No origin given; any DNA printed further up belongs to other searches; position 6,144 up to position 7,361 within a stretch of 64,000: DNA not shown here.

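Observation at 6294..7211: Intein with a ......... endonuclease inserted exactly at the catalytic cysteine of a CHAP lysin in the head module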

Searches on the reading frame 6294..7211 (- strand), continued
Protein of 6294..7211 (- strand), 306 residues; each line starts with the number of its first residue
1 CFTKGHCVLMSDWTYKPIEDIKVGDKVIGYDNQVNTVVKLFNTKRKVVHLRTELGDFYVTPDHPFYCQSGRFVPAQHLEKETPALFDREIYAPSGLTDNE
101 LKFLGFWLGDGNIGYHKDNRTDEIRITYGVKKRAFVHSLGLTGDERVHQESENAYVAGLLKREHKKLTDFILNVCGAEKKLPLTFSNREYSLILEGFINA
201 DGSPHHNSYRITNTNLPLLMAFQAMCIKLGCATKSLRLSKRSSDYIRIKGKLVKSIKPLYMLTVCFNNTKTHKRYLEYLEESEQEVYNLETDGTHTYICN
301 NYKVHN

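Call 75: search_solved_structures(query=A2, max_evalue=0.01, show_alignments=1)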
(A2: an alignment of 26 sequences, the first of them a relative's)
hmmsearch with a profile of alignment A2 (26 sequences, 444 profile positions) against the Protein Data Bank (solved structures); distinct sequences matched with E-value up to 0.01: 31.
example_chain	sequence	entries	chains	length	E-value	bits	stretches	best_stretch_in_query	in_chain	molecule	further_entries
9cop_A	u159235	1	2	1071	1.4e-09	40.4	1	14-72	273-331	V-type proton ATPase catalytic subunit A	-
1dfa_A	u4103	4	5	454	2.8e-08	36.1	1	25-72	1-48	PI-SCEI ENDONUCLEASE | ENDONUCLEASE PI-SCEI | PI-SCEI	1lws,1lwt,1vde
1ef0_A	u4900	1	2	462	1.4e-07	33.8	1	25-72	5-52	PI-SCEI ENDONUCLEASE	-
1jva_A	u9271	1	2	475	2.1e-07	33.2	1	23-72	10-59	VMA1-DERIVED HOMING ENDONUCLEASE X10SSS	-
1um2_A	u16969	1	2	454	4.6e-07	32.1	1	26-72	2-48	ENDONUCLEASE PI-SCEI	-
2lwy_A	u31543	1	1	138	5.1e-07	32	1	32-105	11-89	BACTERIAL INTEIN-LIKE DOMAIN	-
1gpp_A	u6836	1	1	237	7.5e-07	31.4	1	19-71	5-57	ENDONUCLEASE PI-SCEI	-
6qaz_A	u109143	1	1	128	9.2e-06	27.8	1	39-99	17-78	cyanophage-like gp41-1 intein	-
11cg_A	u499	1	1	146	1.3e-05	27.3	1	332-419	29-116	CHAP domain of lysin L2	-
11cf_A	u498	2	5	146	3.1e-05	26.1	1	332-433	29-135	Probable cell wall hydrolase LytN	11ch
6ist_C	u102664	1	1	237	4e-05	25.7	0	372-439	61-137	Lysin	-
6y75_A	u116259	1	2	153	4.6e-05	25.5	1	26-93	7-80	NAD(P)(+)--arginine ADP-ribosyltransferase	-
6y75_B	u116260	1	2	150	4.6e-05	25.5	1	26-93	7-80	NAD(P)(+)--arginine ADP-ribosyltransferase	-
6tmm_AAA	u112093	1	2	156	4.8e-05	25.5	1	26-93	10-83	NAD(P)(+)--arginine ADP-ribosyltransferase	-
6tmm_BBB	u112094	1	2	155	4.9e-05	25.4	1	26-93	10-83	NAD(P)(+)--arginine ADP-ribosyltransferase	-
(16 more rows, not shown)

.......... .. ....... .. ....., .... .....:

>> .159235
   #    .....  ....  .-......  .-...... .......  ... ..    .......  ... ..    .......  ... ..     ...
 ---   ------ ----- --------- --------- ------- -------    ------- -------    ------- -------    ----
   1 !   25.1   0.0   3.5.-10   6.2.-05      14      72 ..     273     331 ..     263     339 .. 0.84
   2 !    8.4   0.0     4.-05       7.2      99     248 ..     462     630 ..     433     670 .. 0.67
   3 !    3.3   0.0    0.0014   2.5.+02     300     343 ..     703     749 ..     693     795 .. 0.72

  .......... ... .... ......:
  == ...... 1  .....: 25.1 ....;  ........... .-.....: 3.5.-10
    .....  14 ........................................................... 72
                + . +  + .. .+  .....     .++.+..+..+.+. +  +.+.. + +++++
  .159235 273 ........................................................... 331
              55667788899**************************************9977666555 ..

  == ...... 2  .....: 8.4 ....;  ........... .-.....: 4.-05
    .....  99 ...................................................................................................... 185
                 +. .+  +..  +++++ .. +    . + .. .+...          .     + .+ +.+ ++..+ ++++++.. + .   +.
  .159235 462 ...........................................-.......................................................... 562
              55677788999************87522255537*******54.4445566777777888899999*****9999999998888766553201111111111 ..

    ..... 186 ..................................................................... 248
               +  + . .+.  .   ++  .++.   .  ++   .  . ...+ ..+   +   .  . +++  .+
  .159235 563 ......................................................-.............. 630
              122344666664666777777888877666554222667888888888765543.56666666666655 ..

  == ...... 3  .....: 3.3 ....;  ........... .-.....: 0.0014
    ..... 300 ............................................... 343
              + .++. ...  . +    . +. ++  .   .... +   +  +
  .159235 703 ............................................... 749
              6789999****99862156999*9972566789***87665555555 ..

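Call 77: find_encoding_contigs(protein=P0122, flank=3000, max_places=2)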
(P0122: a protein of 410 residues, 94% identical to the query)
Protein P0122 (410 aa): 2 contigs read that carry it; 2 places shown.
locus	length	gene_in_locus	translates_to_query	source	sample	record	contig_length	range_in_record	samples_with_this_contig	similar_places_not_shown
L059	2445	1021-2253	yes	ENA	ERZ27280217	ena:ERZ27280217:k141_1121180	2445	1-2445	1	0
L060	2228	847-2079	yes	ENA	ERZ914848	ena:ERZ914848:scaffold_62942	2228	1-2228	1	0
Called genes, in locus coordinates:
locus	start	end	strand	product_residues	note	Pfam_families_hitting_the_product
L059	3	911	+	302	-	?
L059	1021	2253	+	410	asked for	-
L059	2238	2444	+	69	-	?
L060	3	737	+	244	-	?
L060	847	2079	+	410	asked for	-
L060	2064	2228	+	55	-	?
